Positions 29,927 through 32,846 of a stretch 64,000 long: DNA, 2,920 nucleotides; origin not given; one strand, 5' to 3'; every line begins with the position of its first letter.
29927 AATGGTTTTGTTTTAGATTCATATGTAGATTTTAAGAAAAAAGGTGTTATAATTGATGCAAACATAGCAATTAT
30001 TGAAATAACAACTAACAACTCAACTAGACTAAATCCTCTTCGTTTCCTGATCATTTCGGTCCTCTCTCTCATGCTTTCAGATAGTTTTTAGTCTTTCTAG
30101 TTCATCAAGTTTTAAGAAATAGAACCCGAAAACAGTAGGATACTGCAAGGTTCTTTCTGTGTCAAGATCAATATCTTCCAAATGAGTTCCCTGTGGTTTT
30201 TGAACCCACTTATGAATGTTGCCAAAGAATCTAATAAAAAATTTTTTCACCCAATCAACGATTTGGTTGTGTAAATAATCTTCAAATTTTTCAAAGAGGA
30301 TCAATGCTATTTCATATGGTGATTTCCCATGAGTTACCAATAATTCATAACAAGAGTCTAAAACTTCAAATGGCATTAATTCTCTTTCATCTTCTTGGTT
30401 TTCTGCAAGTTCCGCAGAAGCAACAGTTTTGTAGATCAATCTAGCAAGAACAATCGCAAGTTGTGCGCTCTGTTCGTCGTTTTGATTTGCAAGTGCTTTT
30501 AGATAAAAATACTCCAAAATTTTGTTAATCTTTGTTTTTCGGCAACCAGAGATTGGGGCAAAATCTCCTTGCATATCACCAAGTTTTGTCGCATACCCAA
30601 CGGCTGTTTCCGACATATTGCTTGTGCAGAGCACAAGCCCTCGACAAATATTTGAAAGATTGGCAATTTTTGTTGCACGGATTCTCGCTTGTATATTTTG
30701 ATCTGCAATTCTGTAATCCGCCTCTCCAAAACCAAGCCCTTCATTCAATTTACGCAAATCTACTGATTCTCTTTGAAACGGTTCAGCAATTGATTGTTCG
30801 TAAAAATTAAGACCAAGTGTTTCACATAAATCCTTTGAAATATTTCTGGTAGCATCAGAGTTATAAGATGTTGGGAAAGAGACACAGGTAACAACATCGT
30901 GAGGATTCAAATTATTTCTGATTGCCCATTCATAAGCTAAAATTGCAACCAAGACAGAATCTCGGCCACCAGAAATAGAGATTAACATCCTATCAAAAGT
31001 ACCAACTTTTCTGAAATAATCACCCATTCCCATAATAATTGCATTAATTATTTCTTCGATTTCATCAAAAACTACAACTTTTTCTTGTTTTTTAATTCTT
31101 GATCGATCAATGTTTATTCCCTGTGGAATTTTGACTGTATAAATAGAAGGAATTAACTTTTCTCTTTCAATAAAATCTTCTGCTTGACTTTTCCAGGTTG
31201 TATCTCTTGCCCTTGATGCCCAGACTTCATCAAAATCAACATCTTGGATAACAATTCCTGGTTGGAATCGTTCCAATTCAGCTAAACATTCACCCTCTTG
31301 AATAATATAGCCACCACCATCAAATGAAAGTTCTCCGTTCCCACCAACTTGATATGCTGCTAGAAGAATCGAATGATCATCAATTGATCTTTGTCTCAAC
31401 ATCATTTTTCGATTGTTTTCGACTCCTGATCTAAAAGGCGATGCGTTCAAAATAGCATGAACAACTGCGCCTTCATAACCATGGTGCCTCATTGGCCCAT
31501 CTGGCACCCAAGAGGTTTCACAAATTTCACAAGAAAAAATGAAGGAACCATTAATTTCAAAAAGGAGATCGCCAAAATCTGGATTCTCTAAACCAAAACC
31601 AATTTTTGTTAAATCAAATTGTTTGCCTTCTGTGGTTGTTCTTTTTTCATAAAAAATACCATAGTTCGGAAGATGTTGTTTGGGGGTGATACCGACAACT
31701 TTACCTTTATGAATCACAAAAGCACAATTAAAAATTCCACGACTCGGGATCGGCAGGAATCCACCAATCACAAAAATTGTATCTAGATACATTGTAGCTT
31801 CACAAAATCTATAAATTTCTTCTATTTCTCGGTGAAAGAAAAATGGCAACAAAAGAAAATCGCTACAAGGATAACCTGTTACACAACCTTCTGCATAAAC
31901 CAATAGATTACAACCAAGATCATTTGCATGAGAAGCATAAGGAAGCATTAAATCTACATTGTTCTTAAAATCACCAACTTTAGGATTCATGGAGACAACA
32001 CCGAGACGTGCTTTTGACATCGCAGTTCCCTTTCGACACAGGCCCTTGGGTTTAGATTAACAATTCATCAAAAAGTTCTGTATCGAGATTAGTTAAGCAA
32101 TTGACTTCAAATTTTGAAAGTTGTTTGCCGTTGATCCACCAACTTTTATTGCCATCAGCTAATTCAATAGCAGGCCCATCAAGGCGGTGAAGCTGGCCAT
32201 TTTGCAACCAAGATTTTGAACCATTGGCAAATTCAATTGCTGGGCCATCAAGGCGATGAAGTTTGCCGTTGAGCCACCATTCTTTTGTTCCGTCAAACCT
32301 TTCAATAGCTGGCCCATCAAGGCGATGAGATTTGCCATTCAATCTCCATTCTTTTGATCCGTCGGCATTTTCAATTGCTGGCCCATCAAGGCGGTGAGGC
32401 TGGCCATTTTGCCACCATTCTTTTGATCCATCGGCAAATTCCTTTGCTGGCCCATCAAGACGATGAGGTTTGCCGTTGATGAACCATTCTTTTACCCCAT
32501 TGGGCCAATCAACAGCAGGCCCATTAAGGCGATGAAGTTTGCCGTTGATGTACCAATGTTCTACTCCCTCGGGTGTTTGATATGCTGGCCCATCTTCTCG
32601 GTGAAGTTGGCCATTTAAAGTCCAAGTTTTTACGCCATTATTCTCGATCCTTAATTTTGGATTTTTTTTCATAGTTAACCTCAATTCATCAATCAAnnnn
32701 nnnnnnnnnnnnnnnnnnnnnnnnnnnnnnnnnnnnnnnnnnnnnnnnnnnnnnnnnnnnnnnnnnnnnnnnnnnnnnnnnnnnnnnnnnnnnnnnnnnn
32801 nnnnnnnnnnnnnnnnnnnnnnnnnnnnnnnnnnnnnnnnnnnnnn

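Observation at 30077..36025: Phage-borne Preiss-Handler-type NAD+ rebuilding gene set (NadE + PncB-like + cysteine-hydrolase-like), with a MORN protein in the same operon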

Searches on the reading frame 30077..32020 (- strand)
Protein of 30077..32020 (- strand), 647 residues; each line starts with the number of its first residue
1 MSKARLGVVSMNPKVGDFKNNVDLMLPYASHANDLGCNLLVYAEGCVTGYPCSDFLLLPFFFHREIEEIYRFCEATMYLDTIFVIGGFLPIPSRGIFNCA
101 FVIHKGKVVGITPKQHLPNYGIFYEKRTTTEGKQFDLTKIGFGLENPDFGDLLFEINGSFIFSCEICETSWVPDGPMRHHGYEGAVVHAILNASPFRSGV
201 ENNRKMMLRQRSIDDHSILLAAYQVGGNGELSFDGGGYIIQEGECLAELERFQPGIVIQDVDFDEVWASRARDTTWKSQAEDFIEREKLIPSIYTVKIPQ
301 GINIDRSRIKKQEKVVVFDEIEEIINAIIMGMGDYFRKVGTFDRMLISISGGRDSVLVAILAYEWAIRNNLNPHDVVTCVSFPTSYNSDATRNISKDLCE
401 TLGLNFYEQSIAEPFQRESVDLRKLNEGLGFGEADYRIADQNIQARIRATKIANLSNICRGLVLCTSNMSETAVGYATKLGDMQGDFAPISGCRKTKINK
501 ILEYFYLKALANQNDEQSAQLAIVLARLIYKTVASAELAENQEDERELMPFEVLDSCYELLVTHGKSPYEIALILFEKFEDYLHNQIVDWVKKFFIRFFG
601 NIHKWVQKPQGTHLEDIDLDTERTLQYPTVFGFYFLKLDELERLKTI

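Call 3: search_protein_families(library=pfam, proteins=[window:30077-32020:-], max_evalue=0.01)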
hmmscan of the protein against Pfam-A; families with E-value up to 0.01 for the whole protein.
window:30077-32020:- (647 aa): 3 families
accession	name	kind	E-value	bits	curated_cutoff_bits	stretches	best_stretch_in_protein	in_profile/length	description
PF02540.23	NAD_synthase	-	1.2e-33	116.7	21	1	325-593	2-234/242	NAD synthase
PF00795.27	CN_hydrolase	-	1.9e-13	50.8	23.2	1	5-266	1-251/256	Carbon-nitrogen hydrolase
PF01171.26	ATP_bind_3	-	0.00055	20.1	27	1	345-413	2-68/182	PP-loop family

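Call 5: search_protein_families(library=phrogs, proteins=[window:30077-32020:-], max_evalue=0.001)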
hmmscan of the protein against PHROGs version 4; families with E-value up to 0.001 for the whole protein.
window:30077-32020:- (647 aa): 2 families
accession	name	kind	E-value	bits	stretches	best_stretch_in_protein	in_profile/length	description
phrog_36784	-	other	4.6e-56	191.4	2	326-572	293-543/594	NAD synthetase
phrog_11189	-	other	4.9e-16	60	1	322-507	8-187/256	NAD synthetase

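Call 6: search_protein_families(library=ncbifam, proteins=[window:30077-32020:-], max_evalue=0.01)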
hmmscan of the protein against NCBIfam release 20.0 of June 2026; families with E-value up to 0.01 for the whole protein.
window:30077-32020:- (647 aa): 7 families
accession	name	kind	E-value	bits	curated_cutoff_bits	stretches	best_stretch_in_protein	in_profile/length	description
NF010588.0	PRK13981.1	equivalog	4.4e-88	296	479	1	3-573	4-494/546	NAD+ synthase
NF002730.0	PRK02628.1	equivalog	1.8e-72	244.5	473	1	4-614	13-643/677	NAD(+) synthase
TIGR00552.1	nadE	equivalog_domain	7.1e-27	94.2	63.65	1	332-583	13-223/251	NAD(+) synthase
NF010587.0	PRK13980.1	equivalog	7.6e-23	81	255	1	320-572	10-228/267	NAD+ synthase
NF002048.0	PRK00876.1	subfamily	1.4e-10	40.5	313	2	319-414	18-103/330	NAD(+) synthase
NF001979.1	PRK00768.1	equivalog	7.3e-10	38.8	250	1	312-505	8-197/266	NAD(+) synthase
TIGR02432.1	lysidine_TilS_N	equivalog_domain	0.00014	21.9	93.6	1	344-413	1-68/189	tRNA lysidine(34) synthetase TilS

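Call 19: find_related_loci(query=window:30077-32020:-, collection=viral_contigs, flank=10000)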
Query window:30077-32020:- (647 aa) in viral_contigs; peptide patterns used: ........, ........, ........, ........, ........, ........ (x = any residue, [..] = any of these).
1 stretches matched a pattern, but none encodes a relative of the query by tblastn (E <= 1e-3).

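Call 21: search_dna_similar(query=window:30077-32020:-, collection=phages, mode=protein, max_rows=25)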
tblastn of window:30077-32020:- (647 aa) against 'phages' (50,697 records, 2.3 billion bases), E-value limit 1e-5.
Records with a match: 19; places in all: 19; records where one place covers at least 80% of the query: 12.
Best place of each record, by identity: <60% 19.
By first word of the organism name: Bacteriophage 12; Acinetobacter 2; Ralstonia 2; Agrobacterium 2; uncultured 1.
By host as written in the record: - 15; Ralstonia solanacearum 2; Agrobacterium tumefaciens C58 2.
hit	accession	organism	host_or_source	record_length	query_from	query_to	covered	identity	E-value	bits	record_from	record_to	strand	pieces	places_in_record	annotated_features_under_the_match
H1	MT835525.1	Bacteriophage sp.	human fecal samples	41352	1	645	100%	27.2%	2e-45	180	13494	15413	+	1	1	record has no annotation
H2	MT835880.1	Bacteriophage sp.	human fecal samples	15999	1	629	97%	27.4%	1e-45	181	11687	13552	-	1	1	record has no annotation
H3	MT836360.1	Bacteriophage sp.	human fecal samples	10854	5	645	98%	26.9%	5e-39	187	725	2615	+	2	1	record has no annotation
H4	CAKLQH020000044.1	Acinetobacter phage MD-2021a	not known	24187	1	633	98%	26.0%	4e-39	161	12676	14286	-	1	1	nadE: Glutamine-dependent NAD(+) synthetase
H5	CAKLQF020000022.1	Acinetobacter phage MD-2021a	not known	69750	1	633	98%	26.0%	4e-39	161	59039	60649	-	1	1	nadE: Glutamine-dependent NAD(+) synthetase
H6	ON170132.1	Ralstonia phage YO079_2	Ralstonia solanacearum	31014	6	614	94%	27.0%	7e-35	148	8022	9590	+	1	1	record has no annotation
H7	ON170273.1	Ralstonia phage YO163_2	Ralstonia solanacearum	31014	6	614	94%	27.0%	7e-35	148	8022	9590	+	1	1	record has no annotation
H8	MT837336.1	Bacteriophage sp.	human fecal samples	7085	1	629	97%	25.4%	1e-46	183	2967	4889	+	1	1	record has no annotation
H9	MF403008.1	Agrobacterium phage Atu_ph07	Agrobacterium tumefaciens C58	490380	5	574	88%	24.8%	1e-30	135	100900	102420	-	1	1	NAD synthetase | hypothetical protein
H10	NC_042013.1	Agrobacterium phage Atu_ph07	Agrobacterium tumefaciens C58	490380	5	574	88%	24.8%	1e-30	135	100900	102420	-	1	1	NAD synthetase | hypothetical protein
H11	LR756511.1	uncultured phage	metagenomic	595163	8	556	85%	25.1%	4e-29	130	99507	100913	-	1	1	record has no annotation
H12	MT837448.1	Bacteriophage sp.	human fecal samples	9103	36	609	89%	23.9%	2e-19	100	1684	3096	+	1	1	record has no annotation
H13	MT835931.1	Bacteriophage sp.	human fecal samples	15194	5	478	73%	27.2%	2e-35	150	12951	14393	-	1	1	record has no annotation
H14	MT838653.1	Bacteriophage sp.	human fecal samples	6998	98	543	69%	25.9%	1e-16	90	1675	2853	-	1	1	record has no annotation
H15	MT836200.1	Bacteriophage sp.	human fecal samples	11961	39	448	63%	27.5%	3e-29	130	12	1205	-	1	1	record has no annotation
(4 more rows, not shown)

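Call 40: search_protein_families(library=padloc, proteins=[window:30077-32020:-], max_evalue=0.01)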
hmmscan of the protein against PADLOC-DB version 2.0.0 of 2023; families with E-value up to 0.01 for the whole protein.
window:30077-32020:- (647 aa): 0 families

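Call 64: search_solved_structures(query=window:30077-32020:-, max_evalue=1e-10, show_alignments=1)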
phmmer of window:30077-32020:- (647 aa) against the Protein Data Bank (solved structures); distinct sequences matched with E-value up to 1e-10: 8.
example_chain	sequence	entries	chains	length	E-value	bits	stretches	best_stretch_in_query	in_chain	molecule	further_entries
3ilv_A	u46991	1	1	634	1.4e-48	169.1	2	383-642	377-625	Glutamine-dependent NAD(+) synthetase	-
4f4h_A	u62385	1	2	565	6.2e-46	160.4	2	323-567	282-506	Glutamine dependent NAD+ synthetase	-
3dla_A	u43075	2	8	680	2.6e-44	155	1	9-581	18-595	Glutamine-dependent NAD(+) synthetase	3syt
3n05_A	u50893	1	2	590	1.4e-43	152.6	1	4-564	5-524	NH(3)-dependent NAD(+) synthetase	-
6ofc_A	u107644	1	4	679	4.7e-43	150.9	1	9-581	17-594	Glutamine-dependent NAD(+) synthetase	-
3sdb_A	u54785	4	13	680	4.7e-43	150.9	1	9-581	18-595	Glutamine-dependent NAD(+) synthetase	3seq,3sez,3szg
5kha_A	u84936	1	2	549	1.3e-40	142.8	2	5-264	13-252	Glutamine-dependent NAD+ synthetase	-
6ofb_A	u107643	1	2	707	9.1e-20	73.9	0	6-275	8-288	Glutamine-dependent NAD(+) synthetase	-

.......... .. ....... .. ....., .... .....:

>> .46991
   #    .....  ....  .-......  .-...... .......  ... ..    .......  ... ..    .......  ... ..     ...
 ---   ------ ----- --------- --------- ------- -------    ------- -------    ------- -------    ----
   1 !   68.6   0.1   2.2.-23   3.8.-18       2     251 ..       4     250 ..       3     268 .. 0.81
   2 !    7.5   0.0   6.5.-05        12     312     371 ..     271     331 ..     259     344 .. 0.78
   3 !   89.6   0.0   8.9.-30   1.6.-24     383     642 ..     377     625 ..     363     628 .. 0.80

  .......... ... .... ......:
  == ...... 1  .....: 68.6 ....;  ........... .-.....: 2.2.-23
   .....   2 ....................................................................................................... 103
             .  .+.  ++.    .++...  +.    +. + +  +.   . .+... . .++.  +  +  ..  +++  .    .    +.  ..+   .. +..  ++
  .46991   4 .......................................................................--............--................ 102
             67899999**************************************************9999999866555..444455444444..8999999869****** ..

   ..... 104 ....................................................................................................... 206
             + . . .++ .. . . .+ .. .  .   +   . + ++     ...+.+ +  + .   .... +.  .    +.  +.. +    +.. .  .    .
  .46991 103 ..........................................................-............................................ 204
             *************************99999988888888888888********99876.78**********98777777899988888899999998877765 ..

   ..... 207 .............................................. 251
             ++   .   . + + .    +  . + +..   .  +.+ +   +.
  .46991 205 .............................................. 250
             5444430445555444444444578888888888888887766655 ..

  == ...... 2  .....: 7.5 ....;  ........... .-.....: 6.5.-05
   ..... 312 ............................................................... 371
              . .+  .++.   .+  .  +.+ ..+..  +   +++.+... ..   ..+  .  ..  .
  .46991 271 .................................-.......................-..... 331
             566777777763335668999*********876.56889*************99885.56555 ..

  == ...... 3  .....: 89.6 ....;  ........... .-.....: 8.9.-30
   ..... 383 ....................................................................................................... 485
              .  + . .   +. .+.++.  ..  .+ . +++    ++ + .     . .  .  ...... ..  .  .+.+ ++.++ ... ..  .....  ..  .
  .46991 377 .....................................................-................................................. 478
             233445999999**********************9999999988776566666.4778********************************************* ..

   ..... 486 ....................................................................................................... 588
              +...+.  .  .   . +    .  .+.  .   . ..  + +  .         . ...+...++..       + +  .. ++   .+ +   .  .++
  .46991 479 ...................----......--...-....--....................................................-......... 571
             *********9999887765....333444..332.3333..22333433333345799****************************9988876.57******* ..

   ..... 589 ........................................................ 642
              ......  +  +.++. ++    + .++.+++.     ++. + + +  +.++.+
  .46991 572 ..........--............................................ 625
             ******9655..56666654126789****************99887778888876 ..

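Call 108: get_annotated_region(hit=H9, flank=5000)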
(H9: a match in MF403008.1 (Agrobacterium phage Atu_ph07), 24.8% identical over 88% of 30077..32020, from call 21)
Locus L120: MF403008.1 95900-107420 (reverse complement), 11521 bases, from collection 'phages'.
description: Agrobacterium phage Atu_ph07, complete genome.
organism: Agrobacterium phage Atu_ph07 (NCBI taxid 2024264)
taxonomy: Viruses; Duplodnaviria; Heunggongvirae; Uroviricota; Caudoviricetes; Polybotosvirus; Polybotosvirus Atuph07
host: Agrobacterium tumefaciens C58; source: -; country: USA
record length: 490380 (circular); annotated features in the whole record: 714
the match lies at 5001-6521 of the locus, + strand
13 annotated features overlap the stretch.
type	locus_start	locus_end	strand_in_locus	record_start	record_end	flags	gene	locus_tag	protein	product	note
CDS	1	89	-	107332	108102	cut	-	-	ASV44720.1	hypothetical protein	-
CDS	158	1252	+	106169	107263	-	-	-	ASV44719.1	hypothetical protein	-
CDS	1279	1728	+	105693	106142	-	-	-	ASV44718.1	lysin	Phage lysin # Phage lysozyme or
CDS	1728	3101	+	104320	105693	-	-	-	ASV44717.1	hypothetical protein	-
CDS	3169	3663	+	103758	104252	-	-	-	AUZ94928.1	hypothetical protein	-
CDS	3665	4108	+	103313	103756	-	-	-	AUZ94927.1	hypothetical protein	-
CDS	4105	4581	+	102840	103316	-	-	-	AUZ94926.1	hypothetical protein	-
CDS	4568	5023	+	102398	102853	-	-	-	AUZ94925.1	hypothetical protein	-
CDS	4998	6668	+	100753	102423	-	-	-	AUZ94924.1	NAD synthetase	-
CDS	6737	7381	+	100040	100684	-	-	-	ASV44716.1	hypothetical protein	-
CDS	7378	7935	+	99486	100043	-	-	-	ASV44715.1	hypothetical protein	-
CDS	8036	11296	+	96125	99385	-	-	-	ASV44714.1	tail sheath monomer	-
CDS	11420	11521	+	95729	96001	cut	-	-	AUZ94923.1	hypothetical protein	-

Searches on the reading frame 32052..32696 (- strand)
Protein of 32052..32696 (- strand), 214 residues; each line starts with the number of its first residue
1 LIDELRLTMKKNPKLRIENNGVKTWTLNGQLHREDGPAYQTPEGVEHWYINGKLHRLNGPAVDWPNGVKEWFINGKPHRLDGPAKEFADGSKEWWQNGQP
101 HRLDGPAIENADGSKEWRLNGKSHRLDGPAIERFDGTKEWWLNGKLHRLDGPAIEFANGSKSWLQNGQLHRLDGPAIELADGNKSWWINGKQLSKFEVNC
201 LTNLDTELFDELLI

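Call 3: search_protein_families(library=pfam, proteins=[window:32052-32696:-], max_evalue=0.01)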
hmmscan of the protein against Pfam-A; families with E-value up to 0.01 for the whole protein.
window:32052-32696:- (214 aa): 2 families
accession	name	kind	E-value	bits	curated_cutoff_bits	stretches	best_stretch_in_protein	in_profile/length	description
PF20530.3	DUF6745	-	1.8e-07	31.1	27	0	166-185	63-82/206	Domain of unknown function (DUF6745)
PF16378.10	DUF4988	-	0.0003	21.1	30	0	150-192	47-92/183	Domain of unknown function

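Call 5: search_protein_families(library=phrogs, proteins=[window:32052-32696:-], max_evalue=0.001)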
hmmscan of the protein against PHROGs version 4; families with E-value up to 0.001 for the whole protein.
window:32052-32696:- (214 aa): 0 families

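Call 6: search_protein_families(library=ncbifam, proteins=[window:32052-32696:-], max_evalue=0.01)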
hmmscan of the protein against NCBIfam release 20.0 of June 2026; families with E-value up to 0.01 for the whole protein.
window:32052-32696:- (214 aa): 0 families

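Call 8: search_protein_families(library=pfam, proteins=[window:32052-32696:-], max_evalue=10)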
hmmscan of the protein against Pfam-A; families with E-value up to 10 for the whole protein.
window:32052-32696:- (214 aa): 4 families
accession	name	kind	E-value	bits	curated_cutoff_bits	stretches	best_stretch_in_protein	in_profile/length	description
PF20530.3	DUF6745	-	1.8e-07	31.1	27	2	166-185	63-82/206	Domain of unknown function (DUF6745)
PF16378.10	DUF4988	-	0.0003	21.1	30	1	150-192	47-92/183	Domain of unknown function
PF08662.17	eIF2A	-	0.13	12.5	20.5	1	7-33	159-184/194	Eukaryotic translation initiation factor eIF2A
PF16458.10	Beta-prism_lec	-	0.22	12.2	25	0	112-140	91-119/131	Beta-prism lectin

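Call 40: search_protein_families(library=padloc, proteins=[window:32052-32696:-], max_evalue=0.01)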
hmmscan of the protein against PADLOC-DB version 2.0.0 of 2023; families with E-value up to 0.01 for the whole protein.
window:32052-32696:- (214 aa): 0 families
